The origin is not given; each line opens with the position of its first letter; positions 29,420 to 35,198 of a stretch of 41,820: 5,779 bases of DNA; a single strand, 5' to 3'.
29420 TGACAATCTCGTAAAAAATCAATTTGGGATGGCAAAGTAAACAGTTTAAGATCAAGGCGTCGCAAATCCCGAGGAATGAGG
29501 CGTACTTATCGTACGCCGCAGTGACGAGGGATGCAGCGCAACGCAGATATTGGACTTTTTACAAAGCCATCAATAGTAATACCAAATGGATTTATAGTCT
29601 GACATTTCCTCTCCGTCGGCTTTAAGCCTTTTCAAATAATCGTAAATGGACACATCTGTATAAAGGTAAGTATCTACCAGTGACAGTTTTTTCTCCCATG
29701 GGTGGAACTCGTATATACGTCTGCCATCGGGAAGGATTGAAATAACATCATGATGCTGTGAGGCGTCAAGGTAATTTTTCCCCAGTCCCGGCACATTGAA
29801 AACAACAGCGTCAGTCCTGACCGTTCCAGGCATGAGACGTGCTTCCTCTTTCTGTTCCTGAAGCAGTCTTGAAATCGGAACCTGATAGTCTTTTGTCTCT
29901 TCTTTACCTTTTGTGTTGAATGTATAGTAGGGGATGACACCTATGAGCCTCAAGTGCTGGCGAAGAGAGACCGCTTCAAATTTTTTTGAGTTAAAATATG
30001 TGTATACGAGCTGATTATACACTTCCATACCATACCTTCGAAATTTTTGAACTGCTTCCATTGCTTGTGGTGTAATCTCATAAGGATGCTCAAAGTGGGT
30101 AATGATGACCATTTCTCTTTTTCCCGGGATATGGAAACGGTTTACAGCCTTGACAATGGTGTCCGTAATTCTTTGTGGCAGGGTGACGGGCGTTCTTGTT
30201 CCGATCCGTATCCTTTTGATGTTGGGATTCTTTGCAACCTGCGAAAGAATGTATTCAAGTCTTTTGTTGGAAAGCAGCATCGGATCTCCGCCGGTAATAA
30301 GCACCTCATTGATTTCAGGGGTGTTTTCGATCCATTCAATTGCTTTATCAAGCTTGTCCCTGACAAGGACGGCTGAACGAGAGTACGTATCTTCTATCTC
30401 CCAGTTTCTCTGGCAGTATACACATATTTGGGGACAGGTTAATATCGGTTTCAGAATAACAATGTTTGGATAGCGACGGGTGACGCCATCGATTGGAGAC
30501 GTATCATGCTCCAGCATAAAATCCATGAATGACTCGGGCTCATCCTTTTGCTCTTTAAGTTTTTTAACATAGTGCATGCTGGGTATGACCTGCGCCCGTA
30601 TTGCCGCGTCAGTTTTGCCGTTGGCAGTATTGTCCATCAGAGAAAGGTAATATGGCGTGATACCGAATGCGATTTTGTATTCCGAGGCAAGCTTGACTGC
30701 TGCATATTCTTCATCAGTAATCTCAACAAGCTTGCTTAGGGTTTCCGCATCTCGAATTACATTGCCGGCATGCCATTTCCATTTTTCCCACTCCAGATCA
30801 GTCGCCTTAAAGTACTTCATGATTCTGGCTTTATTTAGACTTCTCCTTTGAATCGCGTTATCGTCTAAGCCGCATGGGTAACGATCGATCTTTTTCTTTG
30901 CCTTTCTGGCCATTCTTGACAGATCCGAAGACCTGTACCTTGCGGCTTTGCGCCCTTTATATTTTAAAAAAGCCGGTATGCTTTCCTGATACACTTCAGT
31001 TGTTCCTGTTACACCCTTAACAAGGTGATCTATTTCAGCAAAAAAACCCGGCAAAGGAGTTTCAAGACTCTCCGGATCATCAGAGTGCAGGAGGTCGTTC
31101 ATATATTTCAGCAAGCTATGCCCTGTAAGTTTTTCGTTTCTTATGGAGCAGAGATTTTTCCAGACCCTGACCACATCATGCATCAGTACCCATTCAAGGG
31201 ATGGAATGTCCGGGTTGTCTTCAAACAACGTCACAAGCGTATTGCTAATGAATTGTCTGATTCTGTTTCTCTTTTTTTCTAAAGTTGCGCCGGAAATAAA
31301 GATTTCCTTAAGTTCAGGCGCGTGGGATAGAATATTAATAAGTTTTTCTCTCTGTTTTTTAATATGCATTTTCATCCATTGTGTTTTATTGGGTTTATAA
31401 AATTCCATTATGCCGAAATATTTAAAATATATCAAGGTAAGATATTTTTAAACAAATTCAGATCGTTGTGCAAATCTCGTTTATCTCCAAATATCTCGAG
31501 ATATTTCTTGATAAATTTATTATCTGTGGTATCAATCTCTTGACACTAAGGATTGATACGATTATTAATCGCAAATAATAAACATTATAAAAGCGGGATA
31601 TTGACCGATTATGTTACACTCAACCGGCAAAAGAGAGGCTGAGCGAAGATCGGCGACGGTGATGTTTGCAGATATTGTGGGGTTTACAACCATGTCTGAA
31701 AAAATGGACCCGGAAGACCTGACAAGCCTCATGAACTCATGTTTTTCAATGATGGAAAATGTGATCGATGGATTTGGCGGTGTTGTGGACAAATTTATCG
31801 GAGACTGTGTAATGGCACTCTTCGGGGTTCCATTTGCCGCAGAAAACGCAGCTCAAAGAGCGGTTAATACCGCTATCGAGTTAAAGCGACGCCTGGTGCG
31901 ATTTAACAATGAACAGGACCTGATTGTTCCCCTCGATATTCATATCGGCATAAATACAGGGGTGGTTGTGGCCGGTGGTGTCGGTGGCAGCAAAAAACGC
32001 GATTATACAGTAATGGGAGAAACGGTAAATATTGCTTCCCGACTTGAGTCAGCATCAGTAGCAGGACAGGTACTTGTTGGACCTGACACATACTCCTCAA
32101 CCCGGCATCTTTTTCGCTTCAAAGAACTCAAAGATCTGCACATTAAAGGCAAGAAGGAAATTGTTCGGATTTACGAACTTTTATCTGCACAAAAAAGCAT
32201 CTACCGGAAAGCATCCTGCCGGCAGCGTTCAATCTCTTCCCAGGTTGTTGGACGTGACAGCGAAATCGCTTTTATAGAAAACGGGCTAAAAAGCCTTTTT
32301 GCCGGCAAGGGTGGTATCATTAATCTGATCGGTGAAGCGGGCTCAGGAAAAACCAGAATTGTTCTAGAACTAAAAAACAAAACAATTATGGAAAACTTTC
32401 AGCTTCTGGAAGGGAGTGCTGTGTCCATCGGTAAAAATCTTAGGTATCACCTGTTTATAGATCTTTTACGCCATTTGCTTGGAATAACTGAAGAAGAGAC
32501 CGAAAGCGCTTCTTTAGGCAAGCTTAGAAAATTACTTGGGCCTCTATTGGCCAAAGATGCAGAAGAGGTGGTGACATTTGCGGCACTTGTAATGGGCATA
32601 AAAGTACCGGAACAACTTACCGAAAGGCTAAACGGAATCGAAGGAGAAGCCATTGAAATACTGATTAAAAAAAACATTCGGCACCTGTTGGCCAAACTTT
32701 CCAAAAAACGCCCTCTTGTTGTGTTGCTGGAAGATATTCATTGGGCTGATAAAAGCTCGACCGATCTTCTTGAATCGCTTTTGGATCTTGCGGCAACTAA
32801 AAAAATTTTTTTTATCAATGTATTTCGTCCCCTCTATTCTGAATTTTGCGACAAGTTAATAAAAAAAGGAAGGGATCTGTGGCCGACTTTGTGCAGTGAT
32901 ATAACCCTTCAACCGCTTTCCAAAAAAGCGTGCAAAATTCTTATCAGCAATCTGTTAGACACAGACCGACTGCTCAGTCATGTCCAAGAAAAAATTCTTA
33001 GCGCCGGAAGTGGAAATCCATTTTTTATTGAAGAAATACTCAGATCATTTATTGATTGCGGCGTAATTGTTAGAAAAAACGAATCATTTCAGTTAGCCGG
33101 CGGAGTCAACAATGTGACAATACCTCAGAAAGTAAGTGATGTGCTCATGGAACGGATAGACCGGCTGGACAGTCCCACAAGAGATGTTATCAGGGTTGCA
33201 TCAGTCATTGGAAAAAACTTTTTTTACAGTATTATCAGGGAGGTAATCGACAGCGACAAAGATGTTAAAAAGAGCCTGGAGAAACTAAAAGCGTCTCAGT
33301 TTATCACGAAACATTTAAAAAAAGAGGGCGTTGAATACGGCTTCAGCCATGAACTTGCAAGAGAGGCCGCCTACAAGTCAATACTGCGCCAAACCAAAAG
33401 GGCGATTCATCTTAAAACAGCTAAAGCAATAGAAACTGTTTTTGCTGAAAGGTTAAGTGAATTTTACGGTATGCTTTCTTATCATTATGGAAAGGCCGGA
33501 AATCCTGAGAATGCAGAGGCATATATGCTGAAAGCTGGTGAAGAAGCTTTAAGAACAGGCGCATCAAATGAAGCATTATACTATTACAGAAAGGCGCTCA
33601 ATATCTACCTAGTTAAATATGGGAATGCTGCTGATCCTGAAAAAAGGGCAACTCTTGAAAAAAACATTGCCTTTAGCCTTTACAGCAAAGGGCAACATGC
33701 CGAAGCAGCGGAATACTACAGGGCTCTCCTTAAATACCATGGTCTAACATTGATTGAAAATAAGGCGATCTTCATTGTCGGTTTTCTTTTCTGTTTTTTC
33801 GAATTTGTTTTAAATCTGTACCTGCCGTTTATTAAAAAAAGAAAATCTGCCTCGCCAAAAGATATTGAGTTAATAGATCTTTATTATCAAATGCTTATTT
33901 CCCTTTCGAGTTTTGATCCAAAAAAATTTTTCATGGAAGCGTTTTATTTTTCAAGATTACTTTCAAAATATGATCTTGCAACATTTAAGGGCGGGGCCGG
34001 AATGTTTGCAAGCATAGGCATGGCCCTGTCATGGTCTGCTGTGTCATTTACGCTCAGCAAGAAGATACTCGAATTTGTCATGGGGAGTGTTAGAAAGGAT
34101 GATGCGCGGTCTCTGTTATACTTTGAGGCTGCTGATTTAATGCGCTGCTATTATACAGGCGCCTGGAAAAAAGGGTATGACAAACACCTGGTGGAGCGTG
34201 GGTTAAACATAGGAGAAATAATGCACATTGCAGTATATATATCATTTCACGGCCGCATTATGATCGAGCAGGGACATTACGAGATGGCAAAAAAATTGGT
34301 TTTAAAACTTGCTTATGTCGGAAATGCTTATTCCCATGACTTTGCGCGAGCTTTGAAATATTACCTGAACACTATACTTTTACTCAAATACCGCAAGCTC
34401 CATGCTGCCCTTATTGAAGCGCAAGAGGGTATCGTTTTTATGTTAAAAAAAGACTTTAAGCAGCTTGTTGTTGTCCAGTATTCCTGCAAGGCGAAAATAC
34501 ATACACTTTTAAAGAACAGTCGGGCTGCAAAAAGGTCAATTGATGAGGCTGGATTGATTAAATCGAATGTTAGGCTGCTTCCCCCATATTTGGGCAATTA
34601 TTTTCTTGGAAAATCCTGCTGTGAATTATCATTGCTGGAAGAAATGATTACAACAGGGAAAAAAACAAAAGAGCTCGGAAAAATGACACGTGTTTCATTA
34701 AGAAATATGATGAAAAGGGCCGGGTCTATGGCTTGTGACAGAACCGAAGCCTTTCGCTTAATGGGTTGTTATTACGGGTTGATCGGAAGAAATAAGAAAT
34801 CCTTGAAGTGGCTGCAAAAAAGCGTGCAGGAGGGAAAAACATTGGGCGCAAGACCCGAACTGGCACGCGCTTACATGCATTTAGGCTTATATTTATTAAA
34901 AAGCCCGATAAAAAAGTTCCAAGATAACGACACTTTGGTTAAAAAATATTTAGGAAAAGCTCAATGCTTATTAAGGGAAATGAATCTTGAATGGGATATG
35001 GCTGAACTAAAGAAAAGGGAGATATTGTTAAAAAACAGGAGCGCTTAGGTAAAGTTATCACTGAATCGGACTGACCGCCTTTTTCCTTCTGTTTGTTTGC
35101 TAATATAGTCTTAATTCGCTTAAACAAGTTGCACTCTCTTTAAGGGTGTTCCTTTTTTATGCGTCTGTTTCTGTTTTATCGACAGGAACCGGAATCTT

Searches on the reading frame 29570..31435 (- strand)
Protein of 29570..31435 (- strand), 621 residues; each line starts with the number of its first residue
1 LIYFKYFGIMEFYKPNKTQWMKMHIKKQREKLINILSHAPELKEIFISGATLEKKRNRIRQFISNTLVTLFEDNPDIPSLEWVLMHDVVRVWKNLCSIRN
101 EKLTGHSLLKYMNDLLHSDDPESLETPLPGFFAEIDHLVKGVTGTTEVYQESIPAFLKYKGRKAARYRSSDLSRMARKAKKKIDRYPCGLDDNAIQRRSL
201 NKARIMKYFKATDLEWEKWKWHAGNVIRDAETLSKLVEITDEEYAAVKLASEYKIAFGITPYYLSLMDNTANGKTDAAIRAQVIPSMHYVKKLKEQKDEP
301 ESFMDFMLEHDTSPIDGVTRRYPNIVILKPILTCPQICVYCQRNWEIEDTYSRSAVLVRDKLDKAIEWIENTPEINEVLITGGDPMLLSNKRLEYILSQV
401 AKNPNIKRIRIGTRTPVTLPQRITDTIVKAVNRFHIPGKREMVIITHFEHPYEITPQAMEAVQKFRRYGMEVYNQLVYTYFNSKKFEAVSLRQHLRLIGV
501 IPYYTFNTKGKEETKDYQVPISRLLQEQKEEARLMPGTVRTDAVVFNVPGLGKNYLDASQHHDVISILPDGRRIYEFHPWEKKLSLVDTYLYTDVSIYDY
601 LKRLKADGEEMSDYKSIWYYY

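Call 8: search_protein_families(library=pfam, proteins=[window:29570-31435:-])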
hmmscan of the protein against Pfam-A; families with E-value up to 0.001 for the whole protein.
window:29570-31435:- (621 aa): 1 family
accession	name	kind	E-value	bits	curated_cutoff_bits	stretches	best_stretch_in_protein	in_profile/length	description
PF04055.27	Radical_SAM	-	7.1e-11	43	29.5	1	331-475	4-147/166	Radical SAM superfamily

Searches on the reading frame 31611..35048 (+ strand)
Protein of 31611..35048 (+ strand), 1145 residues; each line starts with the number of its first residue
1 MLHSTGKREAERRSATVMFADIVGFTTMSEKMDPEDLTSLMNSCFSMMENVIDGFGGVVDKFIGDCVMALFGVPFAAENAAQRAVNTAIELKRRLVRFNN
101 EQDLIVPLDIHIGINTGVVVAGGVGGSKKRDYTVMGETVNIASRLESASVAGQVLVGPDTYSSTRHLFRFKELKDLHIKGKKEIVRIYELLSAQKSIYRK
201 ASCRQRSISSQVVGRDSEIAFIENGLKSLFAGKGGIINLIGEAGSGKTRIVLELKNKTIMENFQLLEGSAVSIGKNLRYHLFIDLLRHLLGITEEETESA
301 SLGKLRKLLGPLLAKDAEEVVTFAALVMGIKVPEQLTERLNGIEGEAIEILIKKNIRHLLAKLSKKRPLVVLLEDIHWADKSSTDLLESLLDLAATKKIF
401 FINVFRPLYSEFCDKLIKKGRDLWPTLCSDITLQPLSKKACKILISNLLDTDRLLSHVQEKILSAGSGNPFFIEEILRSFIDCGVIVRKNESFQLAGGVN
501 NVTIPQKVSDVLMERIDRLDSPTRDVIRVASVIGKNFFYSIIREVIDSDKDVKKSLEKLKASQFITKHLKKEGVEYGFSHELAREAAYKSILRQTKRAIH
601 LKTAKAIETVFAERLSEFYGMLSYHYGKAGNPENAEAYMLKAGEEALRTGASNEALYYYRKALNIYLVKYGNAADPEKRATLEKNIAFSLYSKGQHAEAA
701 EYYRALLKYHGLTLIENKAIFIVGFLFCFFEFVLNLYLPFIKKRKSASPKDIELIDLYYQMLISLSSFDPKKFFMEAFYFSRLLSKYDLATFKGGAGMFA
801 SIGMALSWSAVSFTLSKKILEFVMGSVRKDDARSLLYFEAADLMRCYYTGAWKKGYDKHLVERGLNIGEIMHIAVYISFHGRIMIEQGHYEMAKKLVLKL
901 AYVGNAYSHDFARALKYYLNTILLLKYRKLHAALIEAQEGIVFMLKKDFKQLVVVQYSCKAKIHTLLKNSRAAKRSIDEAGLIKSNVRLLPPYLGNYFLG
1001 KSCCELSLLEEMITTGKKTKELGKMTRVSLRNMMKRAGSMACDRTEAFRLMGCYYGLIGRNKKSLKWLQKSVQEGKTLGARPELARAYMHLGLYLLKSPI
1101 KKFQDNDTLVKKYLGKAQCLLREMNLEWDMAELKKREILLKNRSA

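Call 8: search_protein_families(library=pfam, proteins=[window:31611-35048:+])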
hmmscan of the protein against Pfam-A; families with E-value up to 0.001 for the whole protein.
window:31611-35048:+ (1145 aa): 3 families
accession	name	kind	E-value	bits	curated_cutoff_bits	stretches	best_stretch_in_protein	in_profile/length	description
PF00211.25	Guanylate_cyc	-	3.5e-35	121.7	21.9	1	13-185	7-177/183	Adenylate and Guanylate cyclase catalytic domain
PF13191.12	AAA_16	-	6.9e-23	82.4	32.6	1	211-402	1-167/167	AAA ATPase domain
PF13401.12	AAA_22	-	0.0006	20.6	27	0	234-402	5-119/130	AAA domain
